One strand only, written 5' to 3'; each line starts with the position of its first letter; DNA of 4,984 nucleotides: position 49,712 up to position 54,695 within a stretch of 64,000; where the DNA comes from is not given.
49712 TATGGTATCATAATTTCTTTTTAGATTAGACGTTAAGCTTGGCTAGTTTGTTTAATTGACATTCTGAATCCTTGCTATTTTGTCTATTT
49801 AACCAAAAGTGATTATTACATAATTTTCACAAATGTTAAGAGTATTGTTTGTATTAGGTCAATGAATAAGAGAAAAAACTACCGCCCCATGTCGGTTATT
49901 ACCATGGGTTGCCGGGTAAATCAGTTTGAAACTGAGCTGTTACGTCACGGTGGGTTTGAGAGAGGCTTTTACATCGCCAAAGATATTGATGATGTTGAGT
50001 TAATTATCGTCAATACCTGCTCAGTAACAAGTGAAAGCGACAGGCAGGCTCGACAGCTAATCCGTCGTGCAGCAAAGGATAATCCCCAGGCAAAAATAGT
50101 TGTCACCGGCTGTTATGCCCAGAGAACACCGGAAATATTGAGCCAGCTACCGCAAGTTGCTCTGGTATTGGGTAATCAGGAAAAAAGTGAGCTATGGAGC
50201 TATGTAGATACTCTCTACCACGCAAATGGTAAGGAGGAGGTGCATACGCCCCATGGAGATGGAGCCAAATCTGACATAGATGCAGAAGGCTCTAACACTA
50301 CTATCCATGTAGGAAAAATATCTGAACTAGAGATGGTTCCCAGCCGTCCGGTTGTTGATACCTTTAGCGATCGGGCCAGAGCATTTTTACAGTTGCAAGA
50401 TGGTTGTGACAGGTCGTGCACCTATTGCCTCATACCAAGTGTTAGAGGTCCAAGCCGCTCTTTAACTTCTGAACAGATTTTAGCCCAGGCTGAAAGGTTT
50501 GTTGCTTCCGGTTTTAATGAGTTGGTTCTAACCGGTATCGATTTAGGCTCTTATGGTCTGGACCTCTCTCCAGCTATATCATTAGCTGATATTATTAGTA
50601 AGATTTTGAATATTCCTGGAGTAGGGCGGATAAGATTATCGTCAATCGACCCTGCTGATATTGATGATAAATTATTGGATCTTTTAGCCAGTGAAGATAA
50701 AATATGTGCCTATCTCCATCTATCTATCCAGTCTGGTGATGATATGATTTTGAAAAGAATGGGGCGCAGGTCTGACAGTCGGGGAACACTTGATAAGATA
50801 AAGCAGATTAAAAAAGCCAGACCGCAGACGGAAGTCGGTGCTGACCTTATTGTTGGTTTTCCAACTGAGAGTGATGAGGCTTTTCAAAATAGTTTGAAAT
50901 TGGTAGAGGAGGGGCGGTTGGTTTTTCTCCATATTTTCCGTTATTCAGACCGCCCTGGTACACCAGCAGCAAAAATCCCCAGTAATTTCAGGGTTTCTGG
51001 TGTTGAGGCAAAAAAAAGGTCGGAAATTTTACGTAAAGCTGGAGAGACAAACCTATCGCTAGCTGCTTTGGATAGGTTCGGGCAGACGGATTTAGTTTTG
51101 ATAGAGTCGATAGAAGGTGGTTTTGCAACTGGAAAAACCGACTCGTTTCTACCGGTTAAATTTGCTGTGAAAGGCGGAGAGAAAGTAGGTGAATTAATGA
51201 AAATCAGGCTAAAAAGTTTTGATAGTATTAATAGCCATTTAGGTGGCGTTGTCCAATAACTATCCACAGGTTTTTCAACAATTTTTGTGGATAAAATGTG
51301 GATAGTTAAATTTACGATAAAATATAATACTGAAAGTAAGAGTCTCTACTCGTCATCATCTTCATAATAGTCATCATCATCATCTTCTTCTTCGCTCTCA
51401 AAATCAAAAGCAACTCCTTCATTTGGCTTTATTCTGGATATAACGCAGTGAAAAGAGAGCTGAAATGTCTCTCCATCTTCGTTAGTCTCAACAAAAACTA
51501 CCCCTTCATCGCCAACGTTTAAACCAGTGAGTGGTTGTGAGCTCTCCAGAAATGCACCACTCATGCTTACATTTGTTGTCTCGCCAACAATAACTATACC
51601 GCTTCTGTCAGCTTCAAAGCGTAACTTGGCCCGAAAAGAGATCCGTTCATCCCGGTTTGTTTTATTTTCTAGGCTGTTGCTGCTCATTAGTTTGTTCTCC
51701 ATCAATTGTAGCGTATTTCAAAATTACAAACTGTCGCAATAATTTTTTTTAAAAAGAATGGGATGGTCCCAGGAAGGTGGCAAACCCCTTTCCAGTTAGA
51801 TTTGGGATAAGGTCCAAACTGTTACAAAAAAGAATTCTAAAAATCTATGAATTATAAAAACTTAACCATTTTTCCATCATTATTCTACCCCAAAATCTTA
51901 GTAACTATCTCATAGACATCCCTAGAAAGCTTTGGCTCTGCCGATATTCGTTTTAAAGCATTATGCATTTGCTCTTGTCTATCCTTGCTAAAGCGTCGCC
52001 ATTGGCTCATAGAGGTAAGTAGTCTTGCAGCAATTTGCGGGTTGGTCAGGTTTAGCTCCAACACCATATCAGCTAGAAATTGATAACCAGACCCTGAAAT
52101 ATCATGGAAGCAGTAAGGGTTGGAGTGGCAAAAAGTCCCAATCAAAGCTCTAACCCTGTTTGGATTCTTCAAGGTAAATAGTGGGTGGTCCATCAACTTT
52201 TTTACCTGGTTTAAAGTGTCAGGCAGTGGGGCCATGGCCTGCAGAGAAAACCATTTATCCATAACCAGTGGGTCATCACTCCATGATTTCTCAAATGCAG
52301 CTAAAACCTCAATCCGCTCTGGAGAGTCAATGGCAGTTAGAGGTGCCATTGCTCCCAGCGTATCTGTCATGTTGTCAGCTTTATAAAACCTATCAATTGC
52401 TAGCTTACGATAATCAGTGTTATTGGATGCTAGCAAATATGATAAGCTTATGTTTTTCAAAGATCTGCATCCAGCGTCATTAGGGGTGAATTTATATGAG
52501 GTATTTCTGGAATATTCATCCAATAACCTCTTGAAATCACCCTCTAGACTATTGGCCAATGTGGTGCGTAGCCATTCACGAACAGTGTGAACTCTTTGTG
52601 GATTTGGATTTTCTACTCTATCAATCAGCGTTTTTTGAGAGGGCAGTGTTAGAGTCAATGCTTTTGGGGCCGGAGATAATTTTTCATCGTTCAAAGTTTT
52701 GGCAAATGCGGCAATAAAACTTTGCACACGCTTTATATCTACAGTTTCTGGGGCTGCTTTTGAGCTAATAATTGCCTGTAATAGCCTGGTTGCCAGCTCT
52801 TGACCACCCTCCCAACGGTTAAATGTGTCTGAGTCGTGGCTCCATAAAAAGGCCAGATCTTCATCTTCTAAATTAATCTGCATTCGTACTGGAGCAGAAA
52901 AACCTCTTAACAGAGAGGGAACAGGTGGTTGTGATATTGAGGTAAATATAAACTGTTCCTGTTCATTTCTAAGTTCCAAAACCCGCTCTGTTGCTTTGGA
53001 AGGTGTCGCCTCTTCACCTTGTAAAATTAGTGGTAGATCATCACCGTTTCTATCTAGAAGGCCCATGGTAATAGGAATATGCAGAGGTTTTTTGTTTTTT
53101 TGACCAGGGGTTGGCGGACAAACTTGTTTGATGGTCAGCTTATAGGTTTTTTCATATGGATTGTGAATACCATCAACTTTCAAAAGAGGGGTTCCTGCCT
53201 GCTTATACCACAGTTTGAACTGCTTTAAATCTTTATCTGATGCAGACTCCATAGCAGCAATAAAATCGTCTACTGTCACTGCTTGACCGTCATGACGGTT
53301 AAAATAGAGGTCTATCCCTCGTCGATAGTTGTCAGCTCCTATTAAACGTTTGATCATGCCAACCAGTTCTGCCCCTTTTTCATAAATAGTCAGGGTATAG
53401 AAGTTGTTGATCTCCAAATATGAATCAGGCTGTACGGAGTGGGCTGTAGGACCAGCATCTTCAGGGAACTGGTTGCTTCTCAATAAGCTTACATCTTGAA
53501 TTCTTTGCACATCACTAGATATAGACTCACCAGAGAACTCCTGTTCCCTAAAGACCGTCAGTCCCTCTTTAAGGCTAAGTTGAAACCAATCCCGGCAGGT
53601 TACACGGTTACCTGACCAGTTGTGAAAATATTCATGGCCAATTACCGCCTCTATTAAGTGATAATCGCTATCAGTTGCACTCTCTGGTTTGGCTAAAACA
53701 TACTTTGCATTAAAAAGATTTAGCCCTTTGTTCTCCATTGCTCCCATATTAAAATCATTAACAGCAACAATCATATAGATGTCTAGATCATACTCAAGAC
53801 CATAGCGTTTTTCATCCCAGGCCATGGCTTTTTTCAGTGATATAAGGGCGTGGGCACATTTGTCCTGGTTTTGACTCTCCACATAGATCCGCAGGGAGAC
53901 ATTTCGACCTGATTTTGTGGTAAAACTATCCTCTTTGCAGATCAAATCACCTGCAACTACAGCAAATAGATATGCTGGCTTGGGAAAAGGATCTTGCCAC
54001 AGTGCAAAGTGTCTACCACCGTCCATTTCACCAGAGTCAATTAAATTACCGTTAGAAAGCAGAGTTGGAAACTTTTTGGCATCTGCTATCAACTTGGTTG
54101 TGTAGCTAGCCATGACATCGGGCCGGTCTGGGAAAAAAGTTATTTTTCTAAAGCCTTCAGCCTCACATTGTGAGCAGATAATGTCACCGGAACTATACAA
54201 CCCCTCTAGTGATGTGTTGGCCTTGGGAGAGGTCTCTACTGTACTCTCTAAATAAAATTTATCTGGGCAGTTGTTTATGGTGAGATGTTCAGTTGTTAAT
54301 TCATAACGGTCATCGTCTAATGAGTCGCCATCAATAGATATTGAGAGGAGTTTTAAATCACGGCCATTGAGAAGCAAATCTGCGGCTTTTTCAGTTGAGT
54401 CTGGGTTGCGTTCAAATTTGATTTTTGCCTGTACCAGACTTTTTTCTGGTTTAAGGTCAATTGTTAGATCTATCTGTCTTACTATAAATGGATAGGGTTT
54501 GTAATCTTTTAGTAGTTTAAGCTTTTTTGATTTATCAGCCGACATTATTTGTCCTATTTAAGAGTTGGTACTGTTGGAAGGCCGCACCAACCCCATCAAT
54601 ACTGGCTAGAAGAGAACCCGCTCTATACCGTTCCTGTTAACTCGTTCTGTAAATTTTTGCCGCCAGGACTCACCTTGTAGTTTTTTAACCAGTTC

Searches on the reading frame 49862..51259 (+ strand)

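Call 71: search_protein_families(library=pfam, proteins=[window:49862-51259:+], max_evalue=0.001)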
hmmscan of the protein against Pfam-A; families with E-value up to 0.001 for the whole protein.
window:49862-51259:+ (465 aa): 2 families
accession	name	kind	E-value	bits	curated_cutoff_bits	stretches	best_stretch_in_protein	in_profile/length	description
PF04055.27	Radical_SAM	-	2.3e-22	80.3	29.5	1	178-347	3-165/166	Radical SAM superfamily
PF00919.26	UPF0004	-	9.7e-22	77.3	27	1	11-104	3-98/98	Uncharacterized protein family UPF0004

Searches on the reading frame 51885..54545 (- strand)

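Call 71: search_protein_families(library=pfam, proteins=[window:51885-54545:-], max_evalue=0.001)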
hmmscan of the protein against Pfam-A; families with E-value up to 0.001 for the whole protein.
window:51885-54545:- (886 aa): 4 families
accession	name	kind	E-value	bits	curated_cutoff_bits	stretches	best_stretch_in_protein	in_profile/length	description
PF17432.8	DUF3458_C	-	7.1e-121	403.9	24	1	561-885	1-319/320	Domain of unknown function (DUF3458_C) ARM repeats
PF01433.26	Peptidase_M1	-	2.8e-53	181.2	27.7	1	236-443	5-214/218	Peptidase family M1 domain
PF11940.14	DUF3458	-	5e-29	101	28.6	1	451-556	1-93/95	Domain of unknown function (DUF3458) Ig-like fold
PF17900.6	Peptidase_M1_N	-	1.9e-15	57.9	25.8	1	26-193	6-186/186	Peptidase M1 N-terminal domain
